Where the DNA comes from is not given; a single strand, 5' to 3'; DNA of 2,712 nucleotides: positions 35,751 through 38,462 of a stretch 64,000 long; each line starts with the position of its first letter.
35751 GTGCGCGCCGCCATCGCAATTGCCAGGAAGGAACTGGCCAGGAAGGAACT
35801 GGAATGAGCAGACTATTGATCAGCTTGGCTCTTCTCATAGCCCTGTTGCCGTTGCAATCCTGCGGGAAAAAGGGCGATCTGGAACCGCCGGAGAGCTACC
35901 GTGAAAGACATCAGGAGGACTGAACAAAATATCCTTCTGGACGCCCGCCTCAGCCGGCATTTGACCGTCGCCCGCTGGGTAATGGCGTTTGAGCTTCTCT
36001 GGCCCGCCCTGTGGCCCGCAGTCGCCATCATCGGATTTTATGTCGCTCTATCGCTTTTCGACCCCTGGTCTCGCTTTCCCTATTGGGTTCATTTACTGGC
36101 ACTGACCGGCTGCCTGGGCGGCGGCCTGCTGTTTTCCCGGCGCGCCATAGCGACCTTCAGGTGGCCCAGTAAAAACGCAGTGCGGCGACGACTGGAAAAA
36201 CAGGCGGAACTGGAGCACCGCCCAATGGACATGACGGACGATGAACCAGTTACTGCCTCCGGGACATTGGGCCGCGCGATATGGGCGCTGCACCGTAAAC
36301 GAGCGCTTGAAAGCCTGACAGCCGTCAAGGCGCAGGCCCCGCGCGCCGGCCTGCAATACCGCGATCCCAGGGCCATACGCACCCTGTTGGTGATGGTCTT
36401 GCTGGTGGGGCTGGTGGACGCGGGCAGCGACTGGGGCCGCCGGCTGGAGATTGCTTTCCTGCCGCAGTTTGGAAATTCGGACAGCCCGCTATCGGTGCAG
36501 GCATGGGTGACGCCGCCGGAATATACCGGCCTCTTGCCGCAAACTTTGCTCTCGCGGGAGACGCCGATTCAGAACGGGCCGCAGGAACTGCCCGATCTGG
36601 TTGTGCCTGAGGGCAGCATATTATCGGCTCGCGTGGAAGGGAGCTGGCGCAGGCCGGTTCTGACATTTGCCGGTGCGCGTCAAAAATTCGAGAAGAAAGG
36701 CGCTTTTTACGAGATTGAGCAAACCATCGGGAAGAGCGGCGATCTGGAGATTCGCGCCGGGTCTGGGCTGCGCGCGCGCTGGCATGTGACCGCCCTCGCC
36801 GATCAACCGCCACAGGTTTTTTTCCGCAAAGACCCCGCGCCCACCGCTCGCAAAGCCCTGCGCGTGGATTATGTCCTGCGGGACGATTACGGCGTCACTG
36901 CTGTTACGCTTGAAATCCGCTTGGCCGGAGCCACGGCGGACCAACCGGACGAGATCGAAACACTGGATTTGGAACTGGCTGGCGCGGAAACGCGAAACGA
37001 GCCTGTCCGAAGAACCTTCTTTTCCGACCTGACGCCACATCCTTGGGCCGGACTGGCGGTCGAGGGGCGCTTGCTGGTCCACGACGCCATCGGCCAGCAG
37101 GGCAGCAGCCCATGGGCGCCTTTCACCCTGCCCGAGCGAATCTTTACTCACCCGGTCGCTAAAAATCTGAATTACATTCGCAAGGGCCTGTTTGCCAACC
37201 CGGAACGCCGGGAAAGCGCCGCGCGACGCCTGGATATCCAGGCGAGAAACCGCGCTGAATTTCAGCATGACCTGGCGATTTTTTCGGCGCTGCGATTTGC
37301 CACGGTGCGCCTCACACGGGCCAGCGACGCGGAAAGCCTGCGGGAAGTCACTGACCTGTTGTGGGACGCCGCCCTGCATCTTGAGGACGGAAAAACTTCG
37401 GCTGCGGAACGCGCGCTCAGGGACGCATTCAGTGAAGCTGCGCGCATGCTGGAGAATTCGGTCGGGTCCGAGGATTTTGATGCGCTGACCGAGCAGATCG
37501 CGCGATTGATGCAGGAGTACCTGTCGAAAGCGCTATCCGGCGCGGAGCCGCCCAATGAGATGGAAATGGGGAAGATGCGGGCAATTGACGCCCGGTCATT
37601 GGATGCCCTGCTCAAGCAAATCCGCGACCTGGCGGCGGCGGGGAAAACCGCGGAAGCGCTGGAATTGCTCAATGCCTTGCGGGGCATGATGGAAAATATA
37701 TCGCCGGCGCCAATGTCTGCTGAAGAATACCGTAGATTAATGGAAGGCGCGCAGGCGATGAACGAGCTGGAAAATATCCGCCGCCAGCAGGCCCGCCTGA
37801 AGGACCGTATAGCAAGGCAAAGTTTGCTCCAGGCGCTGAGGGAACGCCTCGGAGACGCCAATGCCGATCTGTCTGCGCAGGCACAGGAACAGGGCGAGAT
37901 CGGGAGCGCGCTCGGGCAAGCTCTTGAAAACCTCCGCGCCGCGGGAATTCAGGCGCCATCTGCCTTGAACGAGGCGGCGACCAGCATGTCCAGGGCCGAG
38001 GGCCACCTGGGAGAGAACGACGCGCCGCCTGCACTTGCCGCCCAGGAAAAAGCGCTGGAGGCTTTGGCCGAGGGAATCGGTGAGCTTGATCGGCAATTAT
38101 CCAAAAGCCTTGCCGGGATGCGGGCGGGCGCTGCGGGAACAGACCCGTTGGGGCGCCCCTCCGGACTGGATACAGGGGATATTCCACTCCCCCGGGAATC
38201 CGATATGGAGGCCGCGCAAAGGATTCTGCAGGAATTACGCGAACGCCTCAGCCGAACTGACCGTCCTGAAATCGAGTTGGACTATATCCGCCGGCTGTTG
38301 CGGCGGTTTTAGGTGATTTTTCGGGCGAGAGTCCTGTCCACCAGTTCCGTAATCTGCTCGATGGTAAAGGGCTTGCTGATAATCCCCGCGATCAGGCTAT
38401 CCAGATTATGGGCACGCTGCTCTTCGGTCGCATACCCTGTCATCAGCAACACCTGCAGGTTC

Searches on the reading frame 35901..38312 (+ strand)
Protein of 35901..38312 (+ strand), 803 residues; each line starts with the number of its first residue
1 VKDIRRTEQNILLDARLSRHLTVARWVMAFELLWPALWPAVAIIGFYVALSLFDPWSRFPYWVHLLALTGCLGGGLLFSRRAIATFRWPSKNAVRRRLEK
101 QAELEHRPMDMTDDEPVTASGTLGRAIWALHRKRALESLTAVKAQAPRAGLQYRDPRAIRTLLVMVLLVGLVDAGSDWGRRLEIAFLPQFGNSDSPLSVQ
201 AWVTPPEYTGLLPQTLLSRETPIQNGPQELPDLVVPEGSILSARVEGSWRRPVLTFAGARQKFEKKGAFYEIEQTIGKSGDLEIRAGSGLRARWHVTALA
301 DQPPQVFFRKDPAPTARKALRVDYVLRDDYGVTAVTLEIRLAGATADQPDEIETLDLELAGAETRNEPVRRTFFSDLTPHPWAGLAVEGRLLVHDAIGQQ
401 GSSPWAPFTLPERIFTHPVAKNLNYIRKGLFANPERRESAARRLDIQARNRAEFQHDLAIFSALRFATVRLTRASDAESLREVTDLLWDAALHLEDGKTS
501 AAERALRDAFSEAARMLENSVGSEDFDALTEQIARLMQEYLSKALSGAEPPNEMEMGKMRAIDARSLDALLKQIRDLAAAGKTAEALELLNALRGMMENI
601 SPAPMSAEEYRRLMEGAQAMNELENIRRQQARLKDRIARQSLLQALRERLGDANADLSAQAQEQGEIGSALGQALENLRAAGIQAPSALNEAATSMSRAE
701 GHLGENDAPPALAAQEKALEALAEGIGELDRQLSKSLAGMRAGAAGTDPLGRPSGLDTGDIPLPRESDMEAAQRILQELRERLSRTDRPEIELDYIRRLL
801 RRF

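Call 73: find_related_loci(query=window:35901-38312:+, collection=genome_contigs, flank=500)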
Query window:35901-38312:+ (803 aa) in genome_contigs; peptide patterns used: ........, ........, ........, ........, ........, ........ (x = any residue, [..] = any of these).
58 stretches matched a pattern, but none encodes a relative of the query by tblastn (E <= 1e-3).
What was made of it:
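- Tried and rejected: An 803-aa protein of the window found no relative at all (call 73).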
